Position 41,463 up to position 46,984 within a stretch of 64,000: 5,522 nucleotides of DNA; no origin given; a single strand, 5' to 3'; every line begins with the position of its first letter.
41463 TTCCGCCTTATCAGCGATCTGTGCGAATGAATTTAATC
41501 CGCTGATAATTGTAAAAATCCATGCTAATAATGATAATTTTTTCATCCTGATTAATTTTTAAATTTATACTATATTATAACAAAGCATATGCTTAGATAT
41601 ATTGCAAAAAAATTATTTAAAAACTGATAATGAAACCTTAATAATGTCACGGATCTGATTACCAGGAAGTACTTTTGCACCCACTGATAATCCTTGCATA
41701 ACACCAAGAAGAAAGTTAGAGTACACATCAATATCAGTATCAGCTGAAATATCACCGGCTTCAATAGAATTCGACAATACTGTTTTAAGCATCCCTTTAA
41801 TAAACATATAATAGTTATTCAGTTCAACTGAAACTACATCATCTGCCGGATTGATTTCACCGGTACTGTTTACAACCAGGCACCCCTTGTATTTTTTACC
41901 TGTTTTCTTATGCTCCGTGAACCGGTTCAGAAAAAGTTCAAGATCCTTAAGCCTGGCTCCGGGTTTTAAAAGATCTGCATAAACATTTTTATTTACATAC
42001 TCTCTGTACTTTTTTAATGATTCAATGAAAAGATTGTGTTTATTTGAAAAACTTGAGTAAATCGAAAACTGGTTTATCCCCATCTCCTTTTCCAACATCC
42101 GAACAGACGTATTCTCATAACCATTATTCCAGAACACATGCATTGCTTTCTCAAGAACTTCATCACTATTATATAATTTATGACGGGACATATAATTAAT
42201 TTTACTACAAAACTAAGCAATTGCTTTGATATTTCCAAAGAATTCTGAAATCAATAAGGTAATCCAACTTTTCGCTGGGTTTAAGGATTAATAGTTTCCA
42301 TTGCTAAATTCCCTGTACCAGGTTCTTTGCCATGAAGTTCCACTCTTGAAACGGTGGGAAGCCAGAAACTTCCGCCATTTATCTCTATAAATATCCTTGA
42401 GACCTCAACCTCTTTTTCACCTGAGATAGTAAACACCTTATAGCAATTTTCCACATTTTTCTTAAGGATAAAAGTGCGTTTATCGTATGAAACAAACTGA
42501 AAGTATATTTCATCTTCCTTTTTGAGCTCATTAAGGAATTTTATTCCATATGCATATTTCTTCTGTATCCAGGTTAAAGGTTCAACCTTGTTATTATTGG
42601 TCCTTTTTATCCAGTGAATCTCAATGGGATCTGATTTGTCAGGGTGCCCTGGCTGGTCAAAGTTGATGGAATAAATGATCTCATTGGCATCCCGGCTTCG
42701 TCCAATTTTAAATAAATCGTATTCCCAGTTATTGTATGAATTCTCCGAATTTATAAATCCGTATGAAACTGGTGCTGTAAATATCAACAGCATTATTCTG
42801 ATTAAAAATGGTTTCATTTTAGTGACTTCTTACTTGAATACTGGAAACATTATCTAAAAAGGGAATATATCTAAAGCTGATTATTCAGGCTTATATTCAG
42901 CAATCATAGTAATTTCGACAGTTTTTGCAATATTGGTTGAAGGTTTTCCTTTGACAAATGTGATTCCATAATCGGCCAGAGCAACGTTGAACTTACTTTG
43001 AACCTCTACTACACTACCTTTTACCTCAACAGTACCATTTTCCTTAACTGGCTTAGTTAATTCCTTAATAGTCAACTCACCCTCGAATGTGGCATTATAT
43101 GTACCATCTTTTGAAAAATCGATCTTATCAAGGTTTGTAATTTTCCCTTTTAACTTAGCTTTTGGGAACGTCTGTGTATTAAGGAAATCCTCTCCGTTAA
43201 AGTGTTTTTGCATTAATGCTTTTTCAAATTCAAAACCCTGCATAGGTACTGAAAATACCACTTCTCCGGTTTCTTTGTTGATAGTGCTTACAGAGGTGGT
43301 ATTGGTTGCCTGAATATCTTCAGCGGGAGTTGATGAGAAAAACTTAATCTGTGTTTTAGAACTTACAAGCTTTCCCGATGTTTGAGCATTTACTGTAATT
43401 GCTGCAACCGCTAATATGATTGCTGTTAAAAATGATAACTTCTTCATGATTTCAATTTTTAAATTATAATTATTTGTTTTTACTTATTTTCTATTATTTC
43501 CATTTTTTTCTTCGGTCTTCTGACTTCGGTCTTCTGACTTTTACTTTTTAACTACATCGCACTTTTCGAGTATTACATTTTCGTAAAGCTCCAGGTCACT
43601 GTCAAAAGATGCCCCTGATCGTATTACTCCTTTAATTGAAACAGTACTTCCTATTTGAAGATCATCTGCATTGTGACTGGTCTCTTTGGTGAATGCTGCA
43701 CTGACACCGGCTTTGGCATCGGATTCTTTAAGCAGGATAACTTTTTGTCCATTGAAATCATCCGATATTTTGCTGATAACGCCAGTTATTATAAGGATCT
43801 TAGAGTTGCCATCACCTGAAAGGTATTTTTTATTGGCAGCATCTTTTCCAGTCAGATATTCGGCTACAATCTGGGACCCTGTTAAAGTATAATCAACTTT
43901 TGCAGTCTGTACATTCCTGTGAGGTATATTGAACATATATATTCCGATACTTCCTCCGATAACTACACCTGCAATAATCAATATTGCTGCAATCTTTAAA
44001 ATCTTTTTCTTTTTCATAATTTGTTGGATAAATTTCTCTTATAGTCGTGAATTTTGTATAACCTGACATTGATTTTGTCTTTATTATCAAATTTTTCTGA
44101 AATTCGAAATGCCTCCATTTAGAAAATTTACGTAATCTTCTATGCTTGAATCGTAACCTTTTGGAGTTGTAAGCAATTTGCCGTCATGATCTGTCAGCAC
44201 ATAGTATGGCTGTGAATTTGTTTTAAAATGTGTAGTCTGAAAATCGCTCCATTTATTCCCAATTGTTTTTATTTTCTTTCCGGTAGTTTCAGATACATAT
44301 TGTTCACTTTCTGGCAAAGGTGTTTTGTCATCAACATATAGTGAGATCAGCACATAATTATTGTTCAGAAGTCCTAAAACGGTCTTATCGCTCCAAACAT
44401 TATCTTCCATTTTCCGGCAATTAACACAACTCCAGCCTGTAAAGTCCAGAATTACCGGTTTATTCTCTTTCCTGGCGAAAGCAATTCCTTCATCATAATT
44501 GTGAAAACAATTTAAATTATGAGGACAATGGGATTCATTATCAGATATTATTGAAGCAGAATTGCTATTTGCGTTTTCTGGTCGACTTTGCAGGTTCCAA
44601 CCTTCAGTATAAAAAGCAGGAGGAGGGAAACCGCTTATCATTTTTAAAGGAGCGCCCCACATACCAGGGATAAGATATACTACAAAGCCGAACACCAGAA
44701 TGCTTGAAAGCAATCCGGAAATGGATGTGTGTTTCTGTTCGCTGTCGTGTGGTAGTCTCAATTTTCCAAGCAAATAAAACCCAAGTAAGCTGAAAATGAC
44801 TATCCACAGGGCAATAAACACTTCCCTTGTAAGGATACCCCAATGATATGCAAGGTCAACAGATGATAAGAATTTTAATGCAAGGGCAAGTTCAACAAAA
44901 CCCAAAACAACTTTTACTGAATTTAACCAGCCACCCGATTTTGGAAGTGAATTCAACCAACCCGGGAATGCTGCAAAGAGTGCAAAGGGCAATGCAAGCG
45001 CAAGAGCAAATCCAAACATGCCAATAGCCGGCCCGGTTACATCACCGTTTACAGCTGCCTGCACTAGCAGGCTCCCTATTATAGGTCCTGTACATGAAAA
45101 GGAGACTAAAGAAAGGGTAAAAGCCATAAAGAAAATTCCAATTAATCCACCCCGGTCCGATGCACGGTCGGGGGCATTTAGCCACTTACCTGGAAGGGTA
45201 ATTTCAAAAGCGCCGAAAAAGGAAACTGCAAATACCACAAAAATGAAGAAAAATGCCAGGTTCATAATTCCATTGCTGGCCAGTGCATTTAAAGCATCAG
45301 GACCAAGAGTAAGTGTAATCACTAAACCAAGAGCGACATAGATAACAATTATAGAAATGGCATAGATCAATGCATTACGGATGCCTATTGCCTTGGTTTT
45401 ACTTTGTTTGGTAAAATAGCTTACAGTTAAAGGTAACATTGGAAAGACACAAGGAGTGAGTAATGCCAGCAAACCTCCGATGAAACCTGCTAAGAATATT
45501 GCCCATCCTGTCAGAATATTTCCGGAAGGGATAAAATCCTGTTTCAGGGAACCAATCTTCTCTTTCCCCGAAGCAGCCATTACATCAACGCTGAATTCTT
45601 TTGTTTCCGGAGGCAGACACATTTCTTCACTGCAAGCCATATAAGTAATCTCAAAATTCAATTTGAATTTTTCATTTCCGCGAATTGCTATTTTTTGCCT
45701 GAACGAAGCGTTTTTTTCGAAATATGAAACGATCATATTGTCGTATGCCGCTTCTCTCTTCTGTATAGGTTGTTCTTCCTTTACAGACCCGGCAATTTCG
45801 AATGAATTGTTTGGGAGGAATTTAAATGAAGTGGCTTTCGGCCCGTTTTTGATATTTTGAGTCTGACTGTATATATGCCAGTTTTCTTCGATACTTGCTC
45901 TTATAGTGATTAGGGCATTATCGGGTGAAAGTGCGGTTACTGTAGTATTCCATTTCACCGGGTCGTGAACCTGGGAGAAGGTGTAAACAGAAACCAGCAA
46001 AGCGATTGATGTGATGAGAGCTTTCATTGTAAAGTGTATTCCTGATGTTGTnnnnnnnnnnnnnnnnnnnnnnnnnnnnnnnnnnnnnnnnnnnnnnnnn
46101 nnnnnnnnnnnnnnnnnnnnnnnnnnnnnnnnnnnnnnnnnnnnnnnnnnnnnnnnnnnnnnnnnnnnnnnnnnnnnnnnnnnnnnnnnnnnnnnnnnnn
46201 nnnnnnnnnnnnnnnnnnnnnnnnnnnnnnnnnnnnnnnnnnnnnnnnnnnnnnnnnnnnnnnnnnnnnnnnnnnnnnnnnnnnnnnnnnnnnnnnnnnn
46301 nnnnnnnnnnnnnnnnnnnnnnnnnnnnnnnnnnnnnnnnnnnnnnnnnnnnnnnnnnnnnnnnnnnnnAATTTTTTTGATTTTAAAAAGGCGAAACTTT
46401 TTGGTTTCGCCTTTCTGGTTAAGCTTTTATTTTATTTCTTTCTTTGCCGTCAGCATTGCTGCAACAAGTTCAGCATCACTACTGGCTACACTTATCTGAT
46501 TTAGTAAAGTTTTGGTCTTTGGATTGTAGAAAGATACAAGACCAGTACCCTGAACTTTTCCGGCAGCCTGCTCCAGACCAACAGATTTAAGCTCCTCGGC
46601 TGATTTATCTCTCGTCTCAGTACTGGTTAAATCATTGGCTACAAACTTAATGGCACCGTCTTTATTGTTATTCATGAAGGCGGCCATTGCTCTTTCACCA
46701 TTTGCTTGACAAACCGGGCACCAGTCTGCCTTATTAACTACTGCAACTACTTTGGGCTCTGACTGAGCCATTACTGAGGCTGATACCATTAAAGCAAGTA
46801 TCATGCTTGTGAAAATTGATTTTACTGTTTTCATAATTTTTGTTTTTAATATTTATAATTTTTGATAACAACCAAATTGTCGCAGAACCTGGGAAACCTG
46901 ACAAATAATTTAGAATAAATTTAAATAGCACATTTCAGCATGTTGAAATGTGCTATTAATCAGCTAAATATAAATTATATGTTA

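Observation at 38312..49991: A 16-gene, single-strand thiol-redox island under an ECF sigma / ZAS anti-sigma pair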

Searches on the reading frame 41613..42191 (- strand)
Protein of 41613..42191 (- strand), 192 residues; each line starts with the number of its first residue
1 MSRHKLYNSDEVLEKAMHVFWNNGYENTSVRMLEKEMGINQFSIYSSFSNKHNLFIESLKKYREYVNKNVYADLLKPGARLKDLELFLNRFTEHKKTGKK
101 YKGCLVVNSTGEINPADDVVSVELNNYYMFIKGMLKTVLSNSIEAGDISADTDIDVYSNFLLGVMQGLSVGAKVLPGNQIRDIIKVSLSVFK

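Call 5: search_protein_families(library=pfam, proteins=[window:41613-42191:-], max_evalue=0.01)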
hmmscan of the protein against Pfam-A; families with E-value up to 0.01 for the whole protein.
window:41613-42191:- (192 aa): 3 families
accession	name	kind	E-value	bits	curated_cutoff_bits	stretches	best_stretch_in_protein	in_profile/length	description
PF00440.29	TetR_N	-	2.8e-09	37.1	24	1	13-57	2-46/47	Bacterial regulatory proteins, tetR family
PF16925.10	TetR_C_13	-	5.8e-09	36.8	27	1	84-175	5-96/109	Tetracyclin repressor-like, C-terminal domain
PF13022.12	HTH_Tnp_1_2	-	0.0033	18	27.9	1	14-95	13-100/122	Helix-turn-helix of insertion element transposase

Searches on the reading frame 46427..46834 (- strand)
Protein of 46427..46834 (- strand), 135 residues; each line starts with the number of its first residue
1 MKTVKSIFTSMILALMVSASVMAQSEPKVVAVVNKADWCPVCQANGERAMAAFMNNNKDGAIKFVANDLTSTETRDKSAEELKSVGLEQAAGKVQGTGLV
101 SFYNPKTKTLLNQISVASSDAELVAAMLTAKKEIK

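Call 4: search_protein_families(library=pfam, proteins=[window:46427-46834:-], max_evalue=0.01)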
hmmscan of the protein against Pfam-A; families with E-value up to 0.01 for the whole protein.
window:46427-46834:- (135 aa): 0 families

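Call 24: search_protein_families(library=ncbifam, proteins=[window:46427-46834:-], max_evalue=0.01)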
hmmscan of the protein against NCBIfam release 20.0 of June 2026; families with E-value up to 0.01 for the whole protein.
window:46427-46834:- (135 aa): 1 family
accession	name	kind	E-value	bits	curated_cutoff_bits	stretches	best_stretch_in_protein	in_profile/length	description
NF011941.0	PRK15412.1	equivalog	0.009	15.5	359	0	18-100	61-134/185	thiol:disulfide interchange protein DsbE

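Call 39: search_solved_structures(query=window:46427-46834:-, max_evalue=10)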
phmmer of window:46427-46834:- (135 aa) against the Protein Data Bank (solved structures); distinct sequences matched with E-value up to 10: 8.
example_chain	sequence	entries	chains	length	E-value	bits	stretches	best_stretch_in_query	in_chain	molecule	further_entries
5zf2_A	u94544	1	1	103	0.38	13.9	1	21-50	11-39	Thioredoxin (H-type,TRX-H)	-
5zpv_A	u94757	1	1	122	0.49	13.6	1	20-50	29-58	Thioredoxin (H-type,TRX-H)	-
2b1l_A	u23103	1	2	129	0.67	13.1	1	18-100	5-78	Thiol:disulfide interchange protein dsbE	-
2b1k_A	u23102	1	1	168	1.2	12.4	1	18-100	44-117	Thiol:disulfide interchange protein dsbE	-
2g0f_A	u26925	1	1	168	1.2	12.3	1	18-100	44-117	Thiol:disulfide interchange protein dsbE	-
3ngm_A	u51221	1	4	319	1.3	12.3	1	23-73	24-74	Extracellular lipase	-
3k8n_A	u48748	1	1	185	1.3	12.2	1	18-100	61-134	Cytochrome c biogenesis protein ccmG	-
5um7_A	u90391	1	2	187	1.4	12.1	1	27-77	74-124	Thioredoxin signature protein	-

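Call 75: find_homologous_proteins(query=window:46427-46834:-, max_evalue=0.00001)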
Query window:46427-46834:- (135 aa): 103 proteins with E <= 0.00001 among 129 candidates.
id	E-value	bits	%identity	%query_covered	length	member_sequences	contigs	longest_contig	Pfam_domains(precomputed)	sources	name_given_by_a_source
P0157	1.6e-72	258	93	100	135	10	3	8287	-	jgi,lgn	-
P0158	8.6e-71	253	91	100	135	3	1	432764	-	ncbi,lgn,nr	ncbi:MAG: hypothetical protein IPJ16_00110 [Bacteroidales bacterium]|nr:hypothetical protein [Bacter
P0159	3.7e-65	235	87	99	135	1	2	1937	-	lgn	-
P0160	4.9e-49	183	68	89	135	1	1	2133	-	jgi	jgi:hypothetical protein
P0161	7.5e-49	182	66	100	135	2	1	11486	-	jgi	jgi:hypothetical protein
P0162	2.9e-47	177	63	99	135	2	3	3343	-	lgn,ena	-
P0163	1.9e-45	171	61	100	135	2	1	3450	-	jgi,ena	-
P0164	4.1e-45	170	63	99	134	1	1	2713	-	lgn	-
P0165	6.2e-45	170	59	99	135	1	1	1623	-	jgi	jgi:thiol:disulfide interchange protein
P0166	2.2e-44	168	62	98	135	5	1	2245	-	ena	-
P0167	2.9e-44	167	60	99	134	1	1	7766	-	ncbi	-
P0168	3.2e-44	167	59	100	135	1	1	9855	-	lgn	-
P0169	4.0e-44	167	59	99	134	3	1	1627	-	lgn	-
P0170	6.9e-44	166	63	100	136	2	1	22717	-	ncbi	-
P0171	1.0e-43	166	61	98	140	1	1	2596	-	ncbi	-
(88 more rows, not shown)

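Call 82: predict_structure(alignment_id=A6)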
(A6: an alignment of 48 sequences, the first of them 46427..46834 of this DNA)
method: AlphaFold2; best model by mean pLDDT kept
length: 135 residues; sequences in the alignment: 48
mean_pLDDT: 83.4   pTM: 0.74
mean pLDDT of the five models: 83.4, 83.2, 83.1, 82.9, 82.5
residues with pLDDT >= 90: 93; 70-90: 15; 50-70: 4; < 50: 23
segments of 3 or more residues with pLDDT < 50: 1-11, 13-24
pLDDT, mean of each block of 10 residues (from residue 1): 43 44 65 93 95 94 94 92 92 85 94 97 97 84
secondary structure, 60 per line:
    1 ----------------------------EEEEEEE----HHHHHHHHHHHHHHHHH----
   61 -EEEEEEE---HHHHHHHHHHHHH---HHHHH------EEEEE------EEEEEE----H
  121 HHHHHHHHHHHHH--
elements in order: E29-35 H40-56 E62-68 H72-84 H88-92 E99-103 E110-115 H120-133

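Call 84: fold_search(model_id=the predicted structure, library=pdb)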
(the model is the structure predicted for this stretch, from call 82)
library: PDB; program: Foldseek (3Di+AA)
matches with E <= 10: 1219; with E <= 0.001: 5
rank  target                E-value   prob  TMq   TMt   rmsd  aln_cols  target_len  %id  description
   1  5zf2                  2.8e-05  1.00  0.50  0.63   6.9       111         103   18  Crystal structure of Trxlp from Edwardsiella tarda EIB202 (released 2019-03-06)
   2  2ju5_MODEL_1_A        5.4e-04  1.00  0.55  0.52  18.4       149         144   15  DsbH Oxidoreductase (released 2007-11-27)
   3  5nyl_A                8.0e-04  1.00  0.52  0.57   4.4       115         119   11  Crystal structure of an atypical poplar thioredoxin-like2.1 active site mutant (released 2018-02-28)
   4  1fg4_B                8.5e-04  1.00  0.48  0.46   6.0       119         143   13  STRUCTURE OF TRYPAREDOXIN II (released 2001-04-25)
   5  3kcm_C                9.7e-04  1.00  0.44  0.43   7.1       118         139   18  The crystal structure of thioredoxin protein from Geobacter metallireducens (released 2009-11-10)
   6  4ll1_B                1.0e-03  1.00  0.44  0.53   4.4       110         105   14  The structure of the TRX and TXNIP complex (released 2014-02-05)
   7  3m9j_A                1.1e-03  1.00  0.46  0.57   4.1       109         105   16  Crystal structure of human thioredoxin C69/73S double mutant, reduced form (released 2010-08-11)
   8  6esx_B                1.2e-03  1.00  0.55  0.66   3.0       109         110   13  Caulobacter crescentus Trx1 (released 2018-01-31)
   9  4o32_A                1.2e-03  1.00  0.45  0.63   4.4       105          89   15  Structure of a malarial protein (released 2014-12-24)
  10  2mmn_MODEL_1_A        1.2e-03  1.00  0.46  0.57   4.3       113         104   13  Solution Structure of the Reduced Thioredoxin from Plasmodium falciparum (released 2015-04-15)
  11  1su9_A                1.3e-03  1.00  0.49  0.49   6.8       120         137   17  Reduced structure of the soluble domain of ResA (released 2004-05-11)
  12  6i1c_A                1.3e-03  1.00  0.49  0.59   4.6       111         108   14  Crystal structure of Chlamydomonas reinhardtii thioredoxin f2 (released 2018-12-05)
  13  4oo4_A                1.5e-03  1.00  0.47  0.58   3.8       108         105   15  Crystal Structure of Human Thioredoxin Mutant (released 2014-02-12)
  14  3hhv                  1.6e-03  1.00  0.49  0.62   3.6       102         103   19  The crystal structure of the Thioredoxin A2 from Sulfolobus solfataricus (released 2009-10-27)
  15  3trx                  1.7e-03  1.00  0.45  0.56   4.5       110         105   15  HIGH-RESOLUTION THREE-DIMENSIONAL STRUCTURE OF REDUCED RECOMBINANT HUMAN THIOREDOXIN IN SOLUTION (released 1992-01-15)
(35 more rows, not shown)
